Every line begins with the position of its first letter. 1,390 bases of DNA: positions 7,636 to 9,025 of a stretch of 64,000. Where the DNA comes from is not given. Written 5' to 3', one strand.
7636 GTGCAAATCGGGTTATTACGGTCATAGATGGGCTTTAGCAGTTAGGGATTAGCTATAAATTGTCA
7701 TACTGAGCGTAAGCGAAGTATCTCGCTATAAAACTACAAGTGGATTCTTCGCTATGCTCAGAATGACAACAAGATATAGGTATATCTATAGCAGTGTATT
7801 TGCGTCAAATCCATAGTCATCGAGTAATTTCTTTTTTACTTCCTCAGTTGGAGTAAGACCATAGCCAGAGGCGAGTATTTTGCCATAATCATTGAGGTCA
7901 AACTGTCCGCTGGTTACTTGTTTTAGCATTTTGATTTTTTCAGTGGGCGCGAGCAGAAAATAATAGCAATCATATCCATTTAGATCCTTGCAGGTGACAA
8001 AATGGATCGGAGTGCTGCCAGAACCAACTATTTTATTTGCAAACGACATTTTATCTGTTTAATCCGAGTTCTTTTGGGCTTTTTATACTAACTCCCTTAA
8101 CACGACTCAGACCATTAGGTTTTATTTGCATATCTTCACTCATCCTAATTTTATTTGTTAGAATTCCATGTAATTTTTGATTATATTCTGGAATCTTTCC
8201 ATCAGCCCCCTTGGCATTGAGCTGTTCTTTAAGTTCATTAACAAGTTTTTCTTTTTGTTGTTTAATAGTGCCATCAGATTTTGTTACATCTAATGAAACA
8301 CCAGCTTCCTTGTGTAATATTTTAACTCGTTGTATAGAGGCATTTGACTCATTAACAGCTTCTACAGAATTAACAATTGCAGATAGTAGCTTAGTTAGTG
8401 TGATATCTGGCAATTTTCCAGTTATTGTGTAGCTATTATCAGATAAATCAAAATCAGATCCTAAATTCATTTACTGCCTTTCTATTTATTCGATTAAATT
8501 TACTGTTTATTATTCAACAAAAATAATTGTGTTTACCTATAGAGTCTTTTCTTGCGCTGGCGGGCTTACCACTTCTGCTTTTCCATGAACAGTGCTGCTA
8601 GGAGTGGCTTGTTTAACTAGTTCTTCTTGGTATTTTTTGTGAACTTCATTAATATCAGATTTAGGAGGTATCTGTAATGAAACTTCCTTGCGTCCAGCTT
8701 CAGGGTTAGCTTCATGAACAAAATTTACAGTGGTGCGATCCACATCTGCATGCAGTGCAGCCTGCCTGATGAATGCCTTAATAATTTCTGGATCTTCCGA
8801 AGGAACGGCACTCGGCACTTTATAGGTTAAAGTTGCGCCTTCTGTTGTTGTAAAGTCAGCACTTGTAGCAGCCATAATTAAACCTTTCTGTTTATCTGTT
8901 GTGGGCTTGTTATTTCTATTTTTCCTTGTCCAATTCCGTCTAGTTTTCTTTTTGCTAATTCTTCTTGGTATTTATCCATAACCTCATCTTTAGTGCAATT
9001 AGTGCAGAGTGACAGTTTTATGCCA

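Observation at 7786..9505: Operon of four tandem, highly diverged small paralogs plus an unrelated 87-aa ORF: candidate undescribed module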

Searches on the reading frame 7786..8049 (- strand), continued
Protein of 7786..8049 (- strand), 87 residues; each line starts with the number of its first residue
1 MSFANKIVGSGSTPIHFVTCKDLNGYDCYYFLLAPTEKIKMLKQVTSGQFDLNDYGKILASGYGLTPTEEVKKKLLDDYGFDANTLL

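Call 71: search_protein_families(library=padloc, proteins=[window:7786-8049:-], max_evalue=1)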
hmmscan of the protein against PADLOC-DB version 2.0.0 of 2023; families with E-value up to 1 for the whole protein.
window:7786-8049:- (87 aa): 0 families

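Call 90: search_dna_similar(query=window:7786-8049:-, collection=plasmids, mode=protein, max_evalue=0.01)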
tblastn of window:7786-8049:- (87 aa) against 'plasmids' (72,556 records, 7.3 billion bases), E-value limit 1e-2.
Records with a match: 1; places in all: 1; records where one place covers at least 80% of the query: 0.
Best place of each record, by identity: <60% 1.
By first word of the organism name: Nostoc 1.
By predicted mobility (MOB-suite, as given by PLSDB): mobilizable 1.
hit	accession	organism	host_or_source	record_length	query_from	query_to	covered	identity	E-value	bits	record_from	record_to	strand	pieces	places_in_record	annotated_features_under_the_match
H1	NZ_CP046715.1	Nostoc sp. ATCC 53789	-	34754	15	81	77%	43.5%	4e-8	56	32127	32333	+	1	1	hypothetical protein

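Call 91: search_dna_similar(query=window:7786-8049:-, collection=phages, mode=protein, max_evalue=0.01)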
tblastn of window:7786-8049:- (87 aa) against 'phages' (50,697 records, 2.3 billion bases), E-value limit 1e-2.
No match.

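Call 94: get_annotated_region(hit=H1, flank=6000)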
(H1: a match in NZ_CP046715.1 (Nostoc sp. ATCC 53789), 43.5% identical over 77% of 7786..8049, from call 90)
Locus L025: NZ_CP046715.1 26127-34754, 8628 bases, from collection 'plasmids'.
description: Nostoc sp. ATCC 53789 plasmid pNsp_l, complete sequence
organism: Nostoc sp. ATCC 53789 (NCBI taxid 76335)
taxonomy: Bacteria; Cyanobacteriota; Cyanophyceae; Nostocales; Nostocaceae; Nostoc; Nostoc sp. ATCC 53789
host: -; source: -; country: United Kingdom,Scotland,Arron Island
typing (MOB-suite, as given by PLSDB): mobilizable; relaxase MOBP
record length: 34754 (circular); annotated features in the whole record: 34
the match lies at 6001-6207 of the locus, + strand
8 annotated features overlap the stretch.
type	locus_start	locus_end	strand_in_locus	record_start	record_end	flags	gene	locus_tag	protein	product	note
CDS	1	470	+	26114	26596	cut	-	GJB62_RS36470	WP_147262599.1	hypothetical protein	-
CDS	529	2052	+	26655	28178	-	-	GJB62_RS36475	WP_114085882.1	hypothetical protein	-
CDS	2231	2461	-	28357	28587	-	-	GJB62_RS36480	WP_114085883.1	hypothetical protein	-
CDS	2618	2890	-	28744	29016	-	-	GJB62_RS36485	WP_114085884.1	hypothetical protein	-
CDS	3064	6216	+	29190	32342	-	-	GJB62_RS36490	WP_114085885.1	hypothetical protein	-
CDS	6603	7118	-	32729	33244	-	-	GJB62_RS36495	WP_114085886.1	helix-turn-helix domain-containing protein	-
CDS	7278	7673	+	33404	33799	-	-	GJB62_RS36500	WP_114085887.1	type II toxin-antitoxin system RelE/ParE family toxin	-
CDS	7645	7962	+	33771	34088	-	-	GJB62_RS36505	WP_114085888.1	DNA-binding transcriptional regulator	-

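Call 95: search_protein_families(library=pfam, proteins=[L025:3064-6216:+, L025:529-2052:+], max_evalue=0.01)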
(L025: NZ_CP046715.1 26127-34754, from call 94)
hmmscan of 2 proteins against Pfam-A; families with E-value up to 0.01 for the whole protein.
L025:3064-6216:+ (1050 aa): 1 family
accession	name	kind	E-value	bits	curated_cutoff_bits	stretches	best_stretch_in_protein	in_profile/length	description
PF24883.2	NPHP3_N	-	0.0056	17.3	24.8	0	130-208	13-86/164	Nephrocystin 3, N-terminal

L025:529-2052:+ (507 aa): 0 families

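Call 101: search_protein_families(library=pfam, proteins=[L013:7516-12324:-], max_evalue=0.001)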
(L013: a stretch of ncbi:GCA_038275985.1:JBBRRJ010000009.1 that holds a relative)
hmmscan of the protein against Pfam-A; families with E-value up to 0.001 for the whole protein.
L013:7516-12324:- (1602 aa): 0 families

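Call 103: search_solved_structures(query=A11, max_evalue=10, show_alignments=2)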
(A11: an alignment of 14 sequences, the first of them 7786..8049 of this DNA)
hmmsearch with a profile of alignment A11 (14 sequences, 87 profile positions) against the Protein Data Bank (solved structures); distinct sequences matched with E-value up to 10: 7.
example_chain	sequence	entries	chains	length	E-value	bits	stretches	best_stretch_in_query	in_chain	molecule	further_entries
1opo_A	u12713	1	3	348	0.063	16.5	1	36-79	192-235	Coat protein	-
1srb_A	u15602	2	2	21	0.15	15.3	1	19-33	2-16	Sarafotoxins precursor | Sarafotoxin-B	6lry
8c3w_A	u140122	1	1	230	0.16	15.2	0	58-76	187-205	dnHEM1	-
6wlz_G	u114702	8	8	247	0.76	13.1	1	13-51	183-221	V-type proton ATPase subunit D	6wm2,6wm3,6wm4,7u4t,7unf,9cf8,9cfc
6xbw_H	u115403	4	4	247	0.82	13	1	13-51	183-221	V-type proton ATPase subunit D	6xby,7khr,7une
2qjx_A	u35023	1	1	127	0.92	12.8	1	54-84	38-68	Protein BIM1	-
7r09_A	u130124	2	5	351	1.1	12.5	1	40-70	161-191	Amine Dehydrogenase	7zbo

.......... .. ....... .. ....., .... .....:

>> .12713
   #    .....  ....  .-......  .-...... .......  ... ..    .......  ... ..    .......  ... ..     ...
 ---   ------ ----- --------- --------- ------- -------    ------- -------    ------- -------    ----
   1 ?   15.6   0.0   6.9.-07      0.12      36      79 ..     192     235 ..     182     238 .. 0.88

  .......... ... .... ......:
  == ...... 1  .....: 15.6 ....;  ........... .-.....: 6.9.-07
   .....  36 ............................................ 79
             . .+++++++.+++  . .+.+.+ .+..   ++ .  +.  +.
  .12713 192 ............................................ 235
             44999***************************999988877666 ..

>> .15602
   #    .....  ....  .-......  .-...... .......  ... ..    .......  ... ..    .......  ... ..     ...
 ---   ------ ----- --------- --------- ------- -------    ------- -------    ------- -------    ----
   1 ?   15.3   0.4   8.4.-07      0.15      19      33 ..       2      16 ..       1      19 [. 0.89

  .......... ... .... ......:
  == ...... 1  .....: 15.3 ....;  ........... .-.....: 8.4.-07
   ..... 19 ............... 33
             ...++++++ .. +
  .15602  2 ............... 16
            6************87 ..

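Call 106: find_related_loci(query=A11, collection=viral_contigs, flank=5000)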
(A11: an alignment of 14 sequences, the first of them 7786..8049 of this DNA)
Query A11 (87 aa) in viral_contigs; peptide patterns used: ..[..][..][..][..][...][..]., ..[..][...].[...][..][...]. (x = any residue, [..] = any of these).
43 stretches matched a pattern, but none encodes a relative of the query by tblastn (E <= 1e-3).

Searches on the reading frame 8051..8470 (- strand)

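Call 3: search_protein_families(library=pfam, proteins=[window:8051-8470:-], max_evalue=1)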
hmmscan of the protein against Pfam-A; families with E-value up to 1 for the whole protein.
window:8051-8470:- (139 aa): 2 families
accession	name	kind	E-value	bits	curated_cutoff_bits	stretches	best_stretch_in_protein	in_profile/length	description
PF07150.16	DUF1390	-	0.048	13.8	24.7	1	10-94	72-152/226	Protein of unknown function (DUF1390)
PF19070.5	DUF5766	-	0.15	12.8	27.4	1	23-67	12-56/77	Family of unknown function (DUF5766)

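Call 4: search_protein_families(library=ncbifam, proteins=[window:8051-8470:-], max_evalue=1)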
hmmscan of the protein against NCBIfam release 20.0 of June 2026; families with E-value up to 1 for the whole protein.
window:8051-8470:- (139 aa): 0 families

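Call 47: search_protein_families(library=phrogs, proteins=[window:8051-8470:-], max_evalue=1)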
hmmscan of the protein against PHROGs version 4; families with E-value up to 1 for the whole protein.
window:8051-8470:- (139 aa): 6 families
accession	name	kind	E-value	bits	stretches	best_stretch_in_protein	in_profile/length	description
phrog_19142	-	unknown function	0.022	15.2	1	10-103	23-116/251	-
phrog_13787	-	unknown function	0.049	14.8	1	10-85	92-169/172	-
phrog_2600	-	unknown function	0.059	14.2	1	73-114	50-93/236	-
phrog_38602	-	unknown function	0.067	13.5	1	35-114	73-151/246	-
phrog_34150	-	unknown function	0.24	12.9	1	57-107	33-78/79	-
phrog_20297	-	unknown function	0.25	12.4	1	57-98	94-135/180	-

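Call 71: search_protein_families(library=padloc, proteins=[window:8051-8470:-], max_evalue=1)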
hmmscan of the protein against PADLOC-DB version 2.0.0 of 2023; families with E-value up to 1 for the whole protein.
window:8051-8470:- (139 aa): 0 families

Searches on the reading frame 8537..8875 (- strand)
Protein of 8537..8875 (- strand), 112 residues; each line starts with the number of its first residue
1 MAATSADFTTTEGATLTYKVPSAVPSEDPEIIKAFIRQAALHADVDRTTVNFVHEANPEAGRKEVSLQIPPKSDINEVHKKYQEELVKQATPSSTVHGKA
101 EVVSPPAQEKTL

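Call 3: search_protein_families(library=pfam, proteins=[window:8537-8875:-], max_evalue=1)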
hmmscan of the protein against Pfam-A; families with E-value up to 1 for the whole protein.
window:8537-8875:- (112 aa): 0 families

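Call 4: search_protein_families(library=ncbifam, proteins=[window:8537-8875:-], max_evalue=1)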
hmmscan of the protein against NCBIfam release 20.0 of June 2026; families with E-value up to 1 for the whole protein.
window:8537-8875:- (112 aa): 0 families

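Call 47: search_protein_families(library=phrogs, proteins=[window:8537-8875:-], max_evalue=1)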
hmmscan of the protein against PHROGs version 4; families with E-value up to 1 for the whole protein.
window:8537-8875:- (112 aa): 1 family
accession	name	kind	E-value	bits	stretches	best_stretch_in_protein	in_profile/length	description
phrog_26195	-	unknown function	0.27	12.5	1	57-90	31-64/114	-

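Call 71: search_protein_families(library=padloc, proteins=[window:8537-8875:-], max_evalue=1)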
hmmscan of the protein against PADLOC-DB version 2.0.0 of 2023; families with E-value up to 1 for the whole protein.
window:8537-8875:- (112 aa): 0 families
